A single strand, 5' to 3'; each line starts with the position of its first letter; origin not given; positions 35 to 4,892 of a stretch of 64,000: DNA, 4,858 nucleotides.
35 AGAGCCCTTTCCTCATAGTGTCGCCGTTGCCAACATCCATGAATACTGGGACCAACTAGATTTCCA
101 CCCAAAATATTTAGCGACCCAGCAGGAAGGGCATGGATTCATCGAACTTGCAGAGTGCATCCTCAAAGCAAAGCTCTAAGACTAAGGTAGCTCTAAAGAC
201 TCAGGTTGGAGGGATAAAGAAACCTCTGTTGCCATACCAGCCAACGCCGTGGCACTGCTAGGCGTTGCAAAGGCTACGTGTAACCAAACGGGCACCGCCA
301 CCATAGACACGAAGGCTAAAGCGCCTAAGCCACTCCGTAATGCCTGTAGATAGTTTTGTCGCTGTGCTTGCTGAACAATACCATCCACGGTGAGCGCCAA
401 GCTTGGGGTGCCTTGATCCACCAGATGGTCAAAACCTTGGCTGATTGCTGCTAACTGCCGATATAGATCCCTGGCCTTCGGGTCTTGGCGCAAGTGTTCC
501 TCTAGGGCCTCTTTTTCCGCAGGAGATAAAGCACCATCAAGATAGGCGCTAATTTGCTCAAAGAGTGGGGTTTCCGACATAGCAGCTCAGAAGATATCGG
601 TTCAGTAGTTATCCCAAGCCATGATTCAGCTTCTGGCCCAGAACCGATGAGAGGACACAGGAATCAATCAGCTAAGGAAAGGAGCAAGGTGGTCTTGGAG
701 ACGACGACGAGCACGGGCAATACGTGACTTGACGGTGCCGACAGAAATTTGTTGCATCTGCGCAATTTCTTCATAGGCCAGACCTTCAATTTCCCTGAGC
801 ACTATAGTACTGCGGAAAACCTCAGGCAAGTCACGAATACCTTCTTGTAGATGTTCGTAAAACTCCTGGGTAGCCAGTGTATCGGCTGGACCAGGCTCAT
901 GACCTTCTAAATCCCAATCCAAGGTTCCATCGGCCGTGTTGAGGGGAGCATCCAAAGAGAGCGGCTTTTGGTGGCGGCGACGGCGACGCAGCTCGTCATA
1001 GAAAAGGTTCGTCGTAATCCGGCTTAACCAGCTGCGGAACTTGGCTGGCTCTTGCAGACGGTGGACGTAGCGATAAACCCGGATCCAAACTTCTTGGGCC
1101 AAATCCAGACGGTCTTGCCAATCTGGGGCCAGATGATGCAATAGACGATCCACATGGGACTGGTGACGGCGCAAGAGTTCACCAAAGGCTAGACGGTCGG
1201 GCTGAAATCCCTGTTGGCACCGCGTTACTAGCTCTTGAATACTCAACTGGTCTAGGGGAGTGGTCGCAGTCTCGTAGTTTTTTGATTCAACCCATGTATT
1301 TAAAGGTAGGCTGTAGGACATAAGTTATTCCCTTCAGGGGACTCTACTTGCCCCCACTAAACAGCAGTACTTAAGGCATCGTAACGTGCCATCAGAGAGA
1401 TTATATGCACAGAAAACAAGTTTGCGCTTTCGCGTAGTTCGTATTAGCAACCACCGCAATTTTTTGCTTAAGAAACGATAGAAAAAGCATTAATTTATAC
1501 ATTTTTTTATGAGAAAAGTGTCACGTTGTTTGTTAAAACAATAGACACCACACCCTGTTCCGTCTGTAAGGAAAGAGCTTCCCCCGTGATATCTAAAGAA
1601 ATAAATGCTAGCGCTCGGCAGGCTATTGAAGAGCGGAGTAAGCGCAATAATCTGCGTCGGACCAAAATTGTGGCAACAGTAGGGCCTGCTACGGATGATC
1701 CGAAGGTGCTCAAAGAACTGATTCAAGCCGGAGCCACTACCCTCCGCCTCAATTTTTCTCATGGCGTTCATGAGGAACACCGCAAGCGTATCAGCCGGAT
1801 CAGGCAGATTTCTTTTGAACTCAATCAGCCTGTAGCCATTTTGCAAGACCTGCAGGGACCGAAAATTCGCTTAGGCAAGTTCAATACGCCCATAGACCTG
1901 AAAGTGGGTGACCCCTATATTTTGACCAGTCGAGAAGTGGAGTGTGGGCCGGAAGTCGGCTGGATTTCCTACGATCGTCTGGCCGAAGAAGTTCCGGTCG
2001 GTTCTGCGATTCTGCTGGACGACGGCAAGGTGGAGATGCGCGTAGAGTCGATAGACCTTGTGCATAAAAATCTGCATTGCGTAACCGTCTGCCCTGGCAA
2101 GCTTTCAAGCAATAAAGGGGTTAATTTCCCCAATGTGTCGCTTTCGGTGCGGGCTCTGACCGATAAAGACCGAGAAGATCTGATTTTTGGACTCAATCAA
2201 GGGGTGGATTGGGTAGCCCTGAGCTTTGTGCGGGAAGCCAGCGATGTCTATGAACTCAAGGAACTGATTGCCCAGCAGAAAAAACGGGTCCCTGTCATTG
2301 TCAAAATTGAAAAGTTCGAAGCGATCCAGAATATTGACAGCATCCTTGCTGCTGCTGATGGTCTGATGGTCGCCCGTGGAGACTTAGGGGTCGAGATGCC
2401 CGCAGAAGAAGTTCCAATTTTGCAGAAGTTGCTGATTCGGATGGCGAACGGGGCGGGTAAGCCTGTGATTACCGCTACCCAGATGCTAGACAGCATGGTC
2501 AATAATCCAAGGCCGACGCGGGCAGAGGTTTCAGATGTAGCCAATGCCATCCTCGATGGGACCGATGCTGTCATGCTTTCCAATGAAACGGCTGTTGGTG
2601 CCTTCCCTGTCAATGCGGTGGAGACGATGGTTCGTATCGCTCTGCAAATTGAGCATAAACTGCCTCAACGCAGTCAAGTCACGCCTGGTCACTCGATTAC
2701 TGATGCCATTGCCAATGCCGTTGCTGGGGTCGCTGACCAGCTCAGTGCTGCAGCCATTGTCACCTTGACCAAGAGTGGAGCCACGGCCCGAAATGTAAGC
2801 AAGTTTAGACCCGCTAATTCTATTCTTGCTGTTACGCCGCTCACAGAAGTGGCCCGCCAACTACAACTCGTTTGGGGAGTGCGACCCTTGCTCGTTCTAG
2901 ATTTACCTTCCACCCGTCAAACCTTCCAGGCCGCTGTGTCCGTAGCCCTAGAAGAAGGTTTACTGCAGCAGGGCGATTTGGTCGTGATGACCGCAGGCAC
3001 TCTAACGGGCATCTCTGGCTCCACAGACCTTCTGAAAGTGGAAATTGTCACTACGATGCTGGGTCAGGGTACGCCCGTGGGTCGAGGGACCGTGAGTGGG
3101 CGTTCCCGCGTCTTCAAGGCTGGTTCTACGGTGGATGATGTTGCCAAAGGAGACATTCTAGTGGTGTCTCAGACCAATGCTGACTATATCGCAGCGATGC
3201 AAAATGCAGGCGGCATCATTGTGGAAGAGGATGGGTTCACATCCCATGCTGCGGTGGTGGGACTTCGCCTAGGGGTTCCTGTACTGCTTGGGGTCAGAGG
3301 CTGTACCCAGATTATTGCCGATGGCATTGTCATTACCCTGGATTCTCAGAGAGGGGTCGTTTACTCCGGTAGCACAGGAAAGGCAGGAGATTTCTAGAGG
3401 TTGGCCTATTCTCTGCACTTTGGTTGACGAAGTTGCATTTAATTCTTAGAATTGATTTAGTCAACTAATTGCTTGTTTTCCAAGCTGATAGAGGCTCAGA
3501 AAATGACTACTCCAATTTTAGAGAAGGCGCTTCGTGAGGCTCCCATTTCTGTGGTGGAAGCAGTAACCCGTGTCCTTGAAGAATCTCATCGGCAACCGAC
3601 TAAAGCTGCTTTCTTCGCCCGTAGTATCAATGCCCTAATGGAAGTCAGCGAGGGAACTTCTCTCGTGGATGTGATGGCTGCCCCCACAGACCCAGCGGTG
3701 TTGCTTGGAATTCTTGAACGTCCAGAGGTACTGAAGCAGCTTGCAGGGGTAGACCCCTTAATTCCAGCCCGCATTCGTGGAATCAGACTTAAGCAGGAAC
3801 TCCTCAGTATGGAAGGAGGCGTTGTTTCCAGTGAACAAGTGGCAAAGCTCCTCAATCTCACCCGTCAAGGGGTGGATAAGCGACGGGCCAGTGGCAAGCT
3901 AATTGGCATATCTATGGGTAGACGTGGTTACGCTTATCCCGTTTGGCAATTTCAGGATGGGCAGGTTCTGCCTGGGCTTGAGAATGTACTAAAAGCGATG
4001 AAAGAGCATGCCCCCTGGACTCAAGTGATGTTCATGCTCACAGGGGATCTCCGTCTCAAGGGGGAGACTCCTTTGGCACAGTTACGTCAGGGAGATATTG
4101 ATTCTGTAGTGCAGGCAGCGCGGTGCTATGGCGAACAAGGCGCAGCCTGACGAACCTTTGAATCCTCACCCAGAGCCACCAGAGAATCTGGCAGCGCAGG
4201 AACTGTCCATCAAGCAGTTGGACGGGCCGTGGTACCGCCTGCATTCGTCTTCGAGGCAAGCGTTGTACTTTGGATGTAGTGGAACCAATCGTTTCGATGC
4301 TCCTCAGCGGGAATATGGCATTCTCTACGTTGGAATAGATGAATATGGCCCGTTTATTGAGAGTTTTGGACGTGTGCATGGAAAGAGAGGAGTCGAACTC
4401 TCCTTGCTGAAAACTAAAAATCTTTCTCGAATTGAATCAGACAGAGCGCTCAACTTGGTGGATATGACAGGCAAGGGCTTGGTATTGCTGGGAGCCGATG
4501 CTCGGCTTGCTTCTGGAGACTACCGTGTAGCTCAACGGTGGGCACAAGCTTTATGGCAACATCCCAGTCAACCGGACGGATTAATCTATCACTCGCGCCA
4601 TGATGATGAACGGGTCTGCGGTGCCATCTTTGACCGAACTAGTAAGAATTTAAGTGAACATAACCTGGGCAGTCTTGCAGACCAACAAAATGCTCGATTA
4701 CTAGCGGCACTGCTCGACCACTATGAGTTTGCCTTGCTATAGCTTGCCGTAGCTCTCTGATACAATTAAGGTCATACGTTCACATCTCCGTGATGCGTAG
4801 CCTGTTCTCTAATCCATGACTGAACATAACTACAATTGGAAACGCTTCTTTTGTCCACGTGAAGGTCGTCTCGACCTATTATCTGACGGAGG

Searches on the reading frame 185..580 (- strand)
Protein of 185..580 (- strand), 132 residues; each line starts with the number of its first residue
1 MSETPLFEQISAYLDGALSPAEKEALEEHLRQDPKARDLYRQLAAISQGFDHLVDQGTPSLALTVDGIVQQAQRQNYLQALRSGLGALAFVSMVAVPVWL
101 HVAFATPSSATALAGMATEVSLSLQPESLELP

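Call 98: search_protein_families(library=padloc, alignment_id=A8, max_evalue=1e-8)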
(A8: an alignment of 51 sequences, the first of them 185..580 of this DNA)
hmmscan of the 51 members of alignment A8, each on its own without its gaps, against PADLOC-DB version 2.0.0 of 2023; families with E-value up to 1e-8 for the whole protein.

A. member 1, window:185-580:- (132 aa): 0 families

B. families by the number of members that match (of 51 scanned): 5 families
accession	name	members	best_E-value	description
PDLC05019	PDC-S44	1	4.5e-90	-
PDLC02865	DpdF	1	4.2e-22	DpdF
PDLC01086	C3a186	1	1.4e-11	"C-3?,4? desaturase"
PDLC04647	PDC-M43B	1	9.2e-11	-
PDLC05020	PDC-S44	1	1.1e-10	-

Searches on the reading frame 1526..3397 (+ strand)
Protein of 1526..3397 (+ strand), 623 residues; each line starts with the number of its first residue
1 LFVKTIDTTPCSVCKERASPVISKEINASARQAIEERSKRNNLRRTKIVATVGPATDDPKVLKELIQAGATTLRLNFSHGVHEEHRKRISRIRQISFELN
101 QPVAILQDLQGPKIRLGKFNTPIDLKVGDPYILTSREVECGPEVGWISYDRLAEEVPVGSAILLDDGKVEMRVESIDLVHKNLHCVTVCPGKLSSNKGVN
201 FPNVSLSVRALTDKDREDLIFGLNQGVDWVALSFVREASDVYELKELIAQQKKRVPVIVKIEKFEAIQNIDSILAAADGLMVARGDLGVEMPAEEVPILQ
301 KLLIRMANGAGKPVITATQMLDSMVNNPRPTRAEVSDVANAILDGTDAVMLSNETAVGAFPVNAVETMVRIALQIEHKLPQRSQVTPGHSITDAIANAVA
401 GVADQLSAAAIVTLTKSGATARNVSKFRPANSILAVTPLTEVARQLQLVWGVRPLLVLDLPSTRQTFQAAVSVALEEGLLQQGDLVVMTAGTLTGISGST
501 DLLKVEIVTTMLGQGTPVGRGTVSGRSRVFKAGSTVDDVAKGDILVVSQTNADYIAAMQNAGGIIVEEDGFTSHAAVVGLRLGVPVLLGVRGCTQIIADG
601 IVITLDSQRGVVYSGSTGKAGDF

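Call 5: search_protein_families(library=pfam, proteins=[window:1526-3397:+], max_evalue=0.1)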
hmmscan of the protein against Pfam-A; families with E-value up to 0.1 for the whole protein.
window:1526-3397:+ (623 aa): 4 families
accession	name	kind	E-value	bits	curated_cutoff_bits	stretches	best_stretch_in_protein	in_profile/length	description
PF00224.27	PK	-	2.3e-119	398.8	30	1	44-365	2-328/328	Pyruvate kinase, barrel domain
PF02887.21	PK_C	-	1.3e-35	122.4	28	1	393-505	1-113/114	Pyruvate kinase, alpha/beta domain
PF00391.29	PEP-utilizers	-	8.4e-19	67.4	23.1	1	540-610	2-72/72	PEP-utilising enzyme, mobile domain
PF03328.21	HpcH_HpaI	-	0.0028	17.4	25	1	218-303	77-170/221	HpcH/HpaI aldolase/citrate lyase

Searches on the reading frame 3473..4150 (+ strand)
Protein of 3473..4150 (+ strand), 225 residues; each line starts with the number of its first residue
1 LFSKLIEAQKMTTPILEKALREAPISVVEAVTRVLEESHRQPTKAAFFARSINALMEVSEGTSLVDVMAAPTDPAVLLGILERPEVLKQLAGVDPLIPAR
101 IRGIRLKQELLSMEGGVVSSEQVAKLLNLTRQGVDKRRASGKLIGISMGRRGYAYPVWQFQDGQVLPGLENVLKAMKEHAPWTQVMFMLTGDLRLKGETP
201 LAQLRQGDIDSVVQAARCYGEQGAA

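Call 5: search_protein_families(library=pfam, proteins=[window:3473-4150:+], max_evalue=0.1)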
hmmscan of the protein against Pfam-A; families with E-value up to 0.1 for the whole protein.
window:3473-4150:+ (225 aa): 2 families
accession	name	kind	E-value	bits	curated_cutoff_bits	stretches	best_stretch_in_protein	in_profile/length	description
PF13338.12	AbiEi_4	-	0.0056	17.2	25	1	109-144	5-39/49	Transcriptional regulator, AbiEi antitoxin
PF23125.1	Xre-MbcA-ParS_M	-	0.022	14.9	27.8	1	122-163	6-48/51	Antitoxin Xre/MbcA/ParS-like, middle domain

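Call 6: search_protein_families(library=padloc, proteins=[window:3473-4150:+], max_evalue=0.1)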
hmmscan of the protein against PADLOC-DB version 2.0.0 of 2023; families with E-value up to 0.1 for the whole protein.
window:3473-4150:+ (225 aa): 0 families

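Call 8: search_protein_families(library=ncbifam, proteins=[window:3473-4150:+], max_evalue=0.1)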
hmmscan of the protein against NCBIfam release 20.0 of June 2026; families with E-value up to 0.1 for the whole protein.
window:3473-4150:+ (225 aa): 0 families

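Call 83: search_solved_structures(query=window:3473-4147:+, max_evalue=0.1)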
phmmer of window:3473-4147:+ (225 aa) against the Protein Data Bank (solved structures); distinct sequences matched with E-value up to 0.1: 0.

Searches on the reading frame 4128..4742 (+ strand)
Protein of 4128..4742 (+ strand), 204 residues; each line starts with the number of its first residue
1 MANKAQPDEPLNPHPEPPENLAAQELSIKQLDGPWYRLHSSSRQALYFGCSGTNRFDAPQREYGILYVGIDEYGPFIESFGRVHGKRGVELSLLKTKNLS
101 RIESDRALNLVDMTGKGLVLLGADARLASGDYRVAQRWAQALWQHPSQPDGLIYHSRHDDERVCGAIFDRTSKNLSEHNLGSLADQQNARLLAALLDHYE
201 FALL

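Call 5: search_protein_families(library=pfam, proteins=[window:4128-4742:+], max_evalue=0.1)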
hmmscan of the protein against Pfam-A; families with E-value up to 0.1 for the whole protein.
window:4128-4742:+ (204 aa): 1 family
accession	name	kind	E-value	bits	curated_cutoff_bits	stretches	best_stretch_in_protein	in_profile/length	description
PF08808.17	RES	-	4.9e-11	43.3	23.2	1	35-172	2-139/157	RES domain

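Call 6: search_protein_families(library=padloc, proteins=[window:4128-4742:+], max_evalue=0.1)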
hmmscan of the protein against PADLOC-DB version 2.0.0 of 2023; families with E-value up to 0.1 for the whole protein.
window:4128-4742:+ (204 aa): 0 families

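Call 8: search_protein_families(library=ncbifam, proteins=[window:4128-4742:+], max_evalue=0.1)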
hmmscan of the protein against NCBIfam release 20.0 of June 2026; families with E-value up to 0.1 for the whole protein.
window:4128-4742:+ (204 aa): 0 families

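Call 82: search_solved_structures(query=window:4128-4739:+, max_evalue=0.01)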
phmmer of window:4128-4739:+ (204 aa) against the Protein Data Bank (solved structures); distinct sequences matched with E-value up to 0.01: 0.

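Call 88: find_related_loci(query=A6, collection=metagenome_contigs, flank=7000)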
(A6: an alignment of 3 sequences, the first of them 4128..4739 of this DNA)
Query A6 (204 aa) in metagenome_contigs; peptide patterns used: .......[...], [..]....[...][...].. (x = any residue, [..] = any of these).
473 stretches matched a pattern; 14 encode a relative of the query (tblastn E <= 1e-3); 14 distinct loci.
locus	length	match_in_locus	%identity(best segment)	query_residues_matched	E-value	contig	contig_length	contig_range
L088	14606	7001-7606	49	1-204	4e-57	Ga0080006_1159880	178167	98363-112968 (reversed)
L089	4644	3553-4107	45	20-204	4e-53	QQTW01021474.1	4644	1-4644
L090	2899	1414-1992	41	14-203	1e-44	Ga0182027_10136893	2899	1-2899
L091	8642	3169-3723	42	19-203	2e-43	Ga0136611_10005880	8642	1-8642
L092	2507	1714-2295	40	14-204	1e-43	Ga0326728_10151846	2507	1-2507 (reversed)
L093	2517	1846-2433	39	11-204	1e-40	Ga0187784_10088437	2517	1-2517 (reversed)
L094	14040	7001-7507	36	15-173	7e-28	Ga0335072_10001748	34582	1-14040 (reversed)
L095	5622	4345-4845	35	15-171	4e-26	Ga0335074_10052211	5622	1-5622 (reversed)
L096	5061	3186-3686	35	15-171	4e-26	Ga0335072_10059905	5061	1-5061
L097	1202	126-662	36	5-174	8e-24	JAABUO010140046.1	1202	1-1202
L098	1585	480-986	34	15-173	3e-20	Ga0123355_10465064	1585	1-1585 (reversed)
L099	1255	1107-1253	43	19-67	3e-9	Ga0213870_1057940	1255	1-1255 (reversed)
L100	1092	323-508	43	53-115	9e-9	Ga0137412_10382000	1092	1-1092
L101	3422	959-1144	43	53-115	4e-8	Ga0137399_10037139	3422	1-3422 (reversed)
